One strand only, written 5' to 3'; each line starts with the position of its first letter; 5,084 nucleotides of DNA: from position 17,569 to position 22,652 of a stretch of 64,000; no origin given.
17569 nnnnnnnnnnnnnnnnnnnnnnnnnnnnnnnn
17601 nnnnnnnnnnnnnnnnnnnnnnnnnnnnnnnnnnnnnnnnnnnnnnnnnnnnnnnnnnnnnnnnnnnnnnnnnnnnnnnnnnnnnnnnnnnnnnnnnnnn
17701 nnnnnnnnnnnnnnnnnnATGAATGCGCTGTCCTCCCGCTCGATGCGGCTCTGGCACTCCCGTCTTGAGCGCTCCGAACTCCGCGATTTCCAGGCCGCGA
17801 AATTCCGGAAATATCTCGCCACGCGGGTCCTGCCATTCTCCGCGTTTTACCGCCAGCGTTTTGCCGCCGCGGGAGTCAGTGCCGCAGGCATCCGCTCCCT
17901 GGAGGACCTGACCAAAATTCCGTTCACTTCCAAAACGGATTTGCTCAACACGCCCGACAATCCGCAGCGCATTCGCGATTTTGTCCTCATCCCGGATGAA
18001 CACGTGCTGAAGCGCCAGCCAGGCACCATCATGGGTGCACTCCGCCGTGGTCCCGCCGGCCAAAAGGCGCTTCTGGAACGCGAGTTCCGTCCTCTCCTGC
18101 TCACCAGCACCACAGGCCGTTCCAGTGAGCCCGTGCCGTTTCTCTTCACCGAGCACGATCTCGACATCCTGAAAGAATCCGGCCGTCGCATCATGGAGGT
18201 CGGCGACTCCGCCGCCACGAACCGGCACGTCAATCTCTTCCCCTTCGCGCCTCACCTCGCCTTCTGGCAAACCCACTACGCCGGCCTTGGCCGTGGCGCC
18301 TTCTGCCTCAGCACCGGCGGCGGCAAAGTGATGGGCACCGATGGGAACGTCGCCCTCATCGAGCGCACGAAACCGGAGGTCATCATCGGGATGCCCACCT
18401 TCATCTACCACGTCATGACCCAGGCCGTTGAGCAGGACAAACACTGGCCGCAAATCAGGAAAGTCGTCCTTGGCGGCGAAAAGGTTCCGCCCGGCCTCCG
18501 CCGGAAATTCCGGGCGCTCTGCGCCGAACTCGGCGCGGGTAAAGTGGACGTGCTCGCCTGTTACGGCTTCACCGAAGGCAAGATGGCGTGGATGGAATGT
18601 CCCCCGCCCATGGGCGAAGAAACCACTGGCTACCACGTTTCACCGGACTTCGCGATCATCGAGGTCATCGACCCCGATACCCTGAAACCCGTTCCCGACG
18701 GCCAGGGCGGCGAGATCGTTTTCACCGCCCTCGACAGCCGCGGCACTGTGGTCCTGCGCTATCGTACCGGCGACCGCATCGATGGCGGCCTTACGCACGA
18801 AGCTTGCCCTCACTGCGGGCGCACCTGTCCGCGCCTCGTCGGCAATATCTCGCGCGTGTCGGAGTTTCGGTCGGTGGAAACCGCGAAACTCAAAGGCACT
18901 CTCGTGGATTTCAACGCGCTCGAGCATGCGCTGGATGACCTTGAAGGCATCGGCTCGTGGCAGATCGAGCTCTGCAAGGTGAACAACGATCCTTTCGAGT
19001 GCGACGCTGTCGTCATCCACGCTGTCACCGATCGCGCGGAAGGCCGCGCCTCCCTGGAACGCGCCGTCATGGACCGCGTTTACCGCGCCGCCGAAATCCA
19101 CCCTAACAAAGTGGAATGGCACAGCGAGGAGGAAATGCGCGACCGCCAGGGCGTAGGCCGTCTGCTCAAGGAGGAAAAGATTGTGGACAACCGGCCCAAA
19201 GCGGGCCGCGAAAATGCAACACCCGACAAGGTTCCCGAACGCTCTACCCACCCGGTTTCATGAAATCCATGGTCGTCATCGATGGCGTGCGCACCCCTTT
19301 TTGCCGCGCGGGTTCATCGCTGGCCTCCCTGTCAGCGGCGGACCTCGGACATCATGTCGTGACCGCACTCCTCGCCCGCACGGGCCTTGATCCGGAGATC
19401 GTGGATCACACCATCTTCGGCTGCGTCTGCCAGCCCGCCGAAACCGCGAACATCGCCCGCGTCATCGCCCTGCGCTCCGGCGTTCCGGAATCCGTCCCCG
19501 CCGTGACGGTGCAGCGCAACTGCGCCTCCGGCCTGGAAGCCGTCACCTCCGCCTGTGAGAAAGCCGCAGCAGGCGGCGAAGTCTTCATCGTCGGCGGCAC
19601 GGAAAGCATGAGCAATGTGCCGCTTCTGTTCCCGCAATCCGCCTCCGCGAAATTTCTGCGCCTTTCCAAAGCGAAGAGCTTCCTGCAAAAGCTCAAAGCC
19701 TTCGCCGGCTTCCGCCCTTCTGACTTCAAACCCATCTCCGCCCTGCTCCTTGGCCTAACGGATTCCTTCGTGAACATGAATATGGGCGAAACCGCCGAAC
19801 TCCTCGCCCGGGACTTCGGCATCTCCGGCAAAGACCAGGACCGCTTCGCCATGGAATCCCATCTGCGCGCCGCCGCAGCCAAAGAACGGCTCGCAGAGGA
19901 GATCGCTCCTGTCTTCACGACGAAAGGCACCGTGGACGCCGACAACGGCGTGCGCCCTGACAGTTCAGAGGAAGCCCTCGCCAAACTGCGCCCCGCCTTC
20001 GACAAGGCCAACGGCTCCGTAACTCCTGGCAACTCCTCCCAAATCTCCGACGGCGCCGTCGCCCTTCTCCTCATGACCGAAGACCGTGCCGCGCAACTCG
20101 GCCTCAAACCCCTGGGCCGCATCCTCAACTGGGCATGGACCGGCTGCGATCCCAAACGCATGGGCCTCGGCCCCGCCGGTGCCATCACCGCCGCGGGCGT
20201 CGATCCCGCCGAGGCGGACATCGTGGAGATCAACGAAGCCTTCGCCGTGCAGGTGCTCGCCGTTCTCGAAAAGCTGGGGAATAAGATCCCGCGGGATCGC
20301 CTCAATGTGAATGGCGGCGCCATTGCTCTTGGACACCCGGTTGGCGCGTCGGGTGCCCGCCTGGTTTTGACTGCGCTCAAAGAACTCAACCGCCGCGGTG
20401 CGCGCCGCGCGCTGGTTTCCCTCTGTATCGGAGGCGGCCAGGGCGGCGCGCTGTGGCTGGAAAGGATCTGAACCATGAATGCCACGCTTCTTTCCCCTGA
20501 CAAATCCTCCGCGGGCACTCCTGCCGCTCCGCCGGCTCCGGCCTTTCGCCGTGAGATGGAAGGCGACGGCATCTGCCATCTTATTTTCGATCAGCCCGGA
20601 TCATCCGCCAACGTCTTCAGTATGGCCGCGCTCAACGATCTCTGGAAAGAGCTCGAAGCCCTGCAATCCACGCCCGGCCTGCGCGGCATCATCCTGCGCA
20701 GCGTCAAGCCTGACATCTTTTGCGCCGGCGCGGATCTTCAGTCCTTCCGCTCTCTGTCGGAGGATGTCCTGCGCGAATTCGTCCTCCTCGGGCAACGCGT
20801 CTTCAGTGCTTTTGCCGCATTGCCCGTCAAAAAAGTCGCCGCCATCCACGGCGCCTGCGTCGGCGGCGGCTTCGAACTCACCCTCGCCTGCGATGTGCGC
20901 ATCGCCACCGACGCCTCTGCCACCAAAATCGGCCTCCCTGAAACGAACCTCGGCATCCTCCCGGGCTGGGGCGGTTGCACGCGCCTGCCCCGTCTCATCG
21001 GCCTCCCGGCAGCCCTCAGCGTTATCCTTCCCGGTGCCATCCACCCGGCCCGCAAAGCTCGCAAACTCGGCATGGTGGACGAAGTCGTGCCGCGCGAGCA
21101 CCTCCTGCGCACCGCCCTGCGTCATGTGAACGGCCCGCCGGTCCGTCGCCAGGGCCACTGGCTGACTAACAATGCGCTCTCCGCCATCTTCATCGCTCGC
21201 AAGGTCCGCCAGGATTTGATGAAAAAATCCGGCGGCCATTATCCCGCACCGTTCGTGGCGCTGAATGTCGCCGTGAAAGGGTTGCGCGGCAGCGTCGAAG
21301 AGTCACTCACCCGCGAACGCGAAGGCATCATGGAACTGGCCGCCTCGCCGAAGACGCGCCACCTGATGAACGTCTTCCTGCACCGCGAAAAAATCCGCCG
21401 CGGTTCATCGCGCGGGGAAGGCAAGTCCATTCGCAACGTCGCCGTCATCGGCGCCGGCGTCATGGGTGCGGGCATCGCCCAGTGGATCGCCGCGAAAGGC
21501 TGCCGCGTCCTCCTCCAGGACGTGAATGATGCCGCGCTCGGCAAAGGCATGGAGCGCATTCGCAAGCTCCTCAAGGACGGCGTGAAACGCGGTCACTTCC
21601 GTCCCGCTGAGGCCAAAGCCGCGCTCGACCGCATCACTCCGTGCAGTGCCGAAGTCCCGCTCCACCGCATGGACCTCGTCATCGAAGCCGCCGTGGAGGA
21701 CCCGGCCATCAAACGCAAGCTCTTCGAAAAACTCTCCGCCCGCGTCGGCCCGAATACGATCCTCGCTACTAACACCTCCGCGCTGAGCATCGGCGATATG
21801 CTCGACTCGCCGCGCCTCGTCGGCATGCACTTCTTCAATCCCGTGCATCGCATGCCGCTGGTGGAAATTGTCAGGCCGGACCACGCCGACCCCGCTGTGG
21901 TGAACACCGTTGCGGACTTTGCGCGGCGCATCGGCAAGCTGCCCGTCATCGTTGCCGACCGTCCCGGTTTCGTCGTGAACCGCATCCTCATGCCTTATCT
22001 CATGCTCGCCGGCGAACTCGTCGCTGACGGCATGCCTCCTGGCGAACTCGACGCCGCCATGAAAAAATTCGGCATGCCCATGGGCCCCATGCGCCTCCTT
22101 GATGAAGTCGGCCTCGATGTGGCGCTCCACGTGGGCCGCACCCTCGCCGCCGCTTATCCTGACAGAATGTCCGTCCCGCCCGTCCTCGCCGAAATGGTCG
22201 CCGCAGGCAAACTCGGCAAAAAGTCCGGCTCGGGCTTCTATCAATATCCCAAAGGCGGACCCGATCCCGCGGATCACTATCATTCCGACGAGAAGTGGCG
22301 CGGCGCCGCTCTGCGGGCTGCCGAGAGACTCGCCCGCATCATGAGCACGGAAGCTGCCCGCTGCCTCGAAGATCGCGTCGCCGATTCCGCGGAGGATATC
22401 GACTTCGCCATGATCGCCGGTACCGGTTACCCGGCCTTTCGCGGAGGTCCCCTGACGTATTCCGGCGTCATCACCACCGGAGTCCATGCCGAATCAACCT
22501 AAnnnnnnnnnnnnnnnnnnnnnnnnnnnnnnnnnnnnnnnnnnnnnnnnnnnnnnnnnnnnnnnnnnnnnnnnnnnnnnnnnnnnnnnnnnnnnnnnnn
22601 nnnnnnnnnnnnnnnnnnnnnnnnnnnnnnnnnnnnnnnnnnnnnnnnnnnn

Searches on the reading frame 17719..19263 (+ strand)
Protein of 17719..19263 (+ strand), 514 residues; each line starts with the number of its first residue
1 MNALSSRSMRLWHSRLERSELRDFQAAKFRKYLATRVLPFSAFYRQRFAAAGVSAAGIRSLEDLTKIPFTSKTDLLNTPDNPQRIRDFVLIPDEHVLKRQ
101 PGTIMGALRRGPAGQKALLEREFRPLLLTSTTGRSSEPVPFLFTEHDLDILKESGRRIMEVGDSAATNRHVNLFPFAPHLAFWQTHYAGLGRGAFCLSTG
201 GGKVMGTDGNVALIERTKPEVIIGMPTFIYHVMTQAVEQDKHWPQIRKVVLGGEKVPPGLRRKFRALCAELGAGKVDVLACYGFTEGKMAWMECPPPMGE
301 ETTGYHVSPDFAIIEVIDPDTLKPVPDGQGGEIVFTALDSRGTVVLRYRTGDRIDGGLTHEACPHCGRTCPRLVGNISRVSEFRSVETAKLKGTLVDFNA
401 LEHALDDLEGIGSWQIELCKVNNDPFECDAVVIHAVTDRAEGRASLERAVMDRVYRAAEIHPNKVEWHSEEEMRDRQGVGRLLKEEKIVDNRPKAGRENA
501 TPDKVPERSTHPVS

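Call 81: search_protein_families(library=pfam, proteins=[window:17719-19263:+], max_evalue=0.0001)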
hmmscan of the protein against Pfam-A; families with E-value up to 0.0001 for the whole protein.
window:17719-19263:+ (514 aa): 1 family
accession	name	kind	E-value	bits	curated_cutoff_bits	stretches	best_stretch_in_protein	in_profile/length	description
PF00501.34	AMP-binding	-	1.2e-16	60.9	29.9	1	187-335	225-374/384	AMP-binding enzyme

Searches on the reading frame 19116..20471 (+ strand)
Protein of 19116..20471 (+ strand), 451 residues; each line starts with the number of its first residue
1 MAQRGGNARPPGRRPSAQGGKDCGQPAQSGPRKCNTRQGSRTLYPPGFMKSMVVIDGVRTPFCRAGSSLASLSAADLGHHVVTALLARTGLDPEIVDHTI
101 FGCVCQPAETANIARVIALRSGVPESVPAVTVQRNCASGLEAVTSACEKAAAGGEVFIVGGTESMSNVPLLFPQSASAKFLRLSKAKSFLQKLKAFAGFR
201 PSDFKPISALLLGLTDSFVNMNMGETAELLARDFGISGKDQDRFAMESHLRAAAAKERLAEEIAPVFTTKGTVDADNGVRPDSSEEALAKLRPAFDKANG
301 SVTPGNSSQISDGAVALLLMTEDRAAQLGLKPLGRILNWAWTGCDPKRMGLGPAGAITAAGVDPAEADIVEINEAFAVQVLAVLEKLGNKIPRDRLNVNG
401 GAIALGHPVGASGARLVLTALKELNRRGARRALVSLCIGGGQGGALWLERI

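Call 8: search_protein_families(library=pfam, proteins=[window:19116-20471:+], max_evalue=0.01)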
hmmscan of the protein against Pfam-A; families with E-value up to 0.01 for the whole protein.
window:19116-20471:+ (451 aa): 4 families
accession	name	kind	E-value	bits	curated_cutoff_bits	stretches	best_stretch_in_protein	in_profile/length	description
PF00108.29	Thiolase_N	-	9.6e-69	232.1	26.4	1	53-323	2-260/260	Thiolase, N-terminal domain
PF02803.24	Thiolase_C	-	6.6e-38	129.5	27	1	330-449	1-122/123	Thiolase, C-terminal domain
PF22691.2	Thiolase_C_1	-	0.00047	20.3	28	0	355-388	26-59/144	Thiolase C-terminal domain-like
PF00109.32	ketoacyl-synt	-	0.0042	17.2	20.8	1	128-167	166-206/252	Beta-ketoacyl synthase, N-terminal domain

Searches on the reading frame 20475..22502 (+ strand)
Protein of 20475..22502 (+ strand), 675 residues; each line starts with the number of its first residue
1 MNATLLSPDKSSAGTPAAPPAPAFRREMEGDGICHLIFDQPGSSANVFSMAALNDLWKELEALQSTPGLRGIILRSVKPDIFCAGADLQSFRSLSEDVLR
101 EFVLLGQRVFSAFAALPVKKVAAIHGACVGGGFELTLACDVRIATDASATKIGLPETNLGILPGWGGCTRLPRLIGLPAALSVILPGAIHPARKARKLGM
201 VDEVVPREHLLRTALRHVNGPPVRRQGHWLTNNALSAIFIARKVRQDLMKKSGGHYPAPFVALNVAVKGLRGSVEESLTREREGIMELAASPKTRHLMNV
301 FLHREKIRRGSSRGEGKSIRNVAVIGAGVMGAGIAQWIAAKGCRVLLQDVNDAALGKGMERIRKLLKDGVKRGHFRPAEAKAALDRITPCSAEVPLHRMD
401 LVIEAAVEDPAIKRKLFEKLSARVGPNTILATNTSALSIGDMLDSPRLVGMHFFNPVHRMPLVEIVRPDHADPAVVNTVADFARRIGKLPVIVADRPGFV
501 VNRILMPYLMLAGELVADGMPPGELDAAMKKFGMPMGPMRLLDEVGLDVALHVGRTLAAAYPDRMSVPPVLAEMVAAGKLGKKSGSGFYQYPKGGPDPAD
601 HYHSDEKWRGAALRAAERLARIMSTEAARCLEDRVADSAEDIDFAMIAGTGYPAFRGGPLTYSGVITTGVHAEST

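Call 8: search_protein_families(library=pfam, proteins=[window:20475-22502:+], max_evalue=0.01)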
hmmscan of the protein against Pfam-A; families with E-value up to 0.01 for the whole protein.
window:20475-22502:+ (675 aa): 7 families
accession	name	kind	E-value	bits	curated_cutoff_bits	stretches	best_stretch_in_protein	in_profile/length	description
PF02737.24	3HCDH_N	-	4.4e-53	180.3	22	1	321-495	1-179/180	3-hydroxyacyl-CoA dehydrogenase, NAD binding domain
PF00378.25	ECH_1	-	1e-34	120.5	27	1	31-216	4-185/251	Enoyl-CoA hydratase/isomerase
PF00725.27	3HCDH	-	2.3e-34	118.2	22.1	1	498-591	1-97/97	3-hydroxyacyl-CoA dehydrogenase, C-terminal domain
PF16113.10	ECH_2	-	3.5e-19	69.9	27.2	1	44-217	11-186/335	Enoyl-CoA hydratase/isomerase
PF03446.21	NAD_binding_2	-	0.0006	20.3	21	1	321-361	1-41/161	NAD binding domain of 6-phosphogluconate dehydrogenase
PF07992.20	Pyr_redox_2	-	0.0013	18.6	26.1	1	299-368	128-191/291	Pyridine nucleotide-disulphide oxidoreductase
PF01266.30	DAO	-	0.0025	17.8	27.9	1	322-354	2-35/353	FAD dependent oxidoreductase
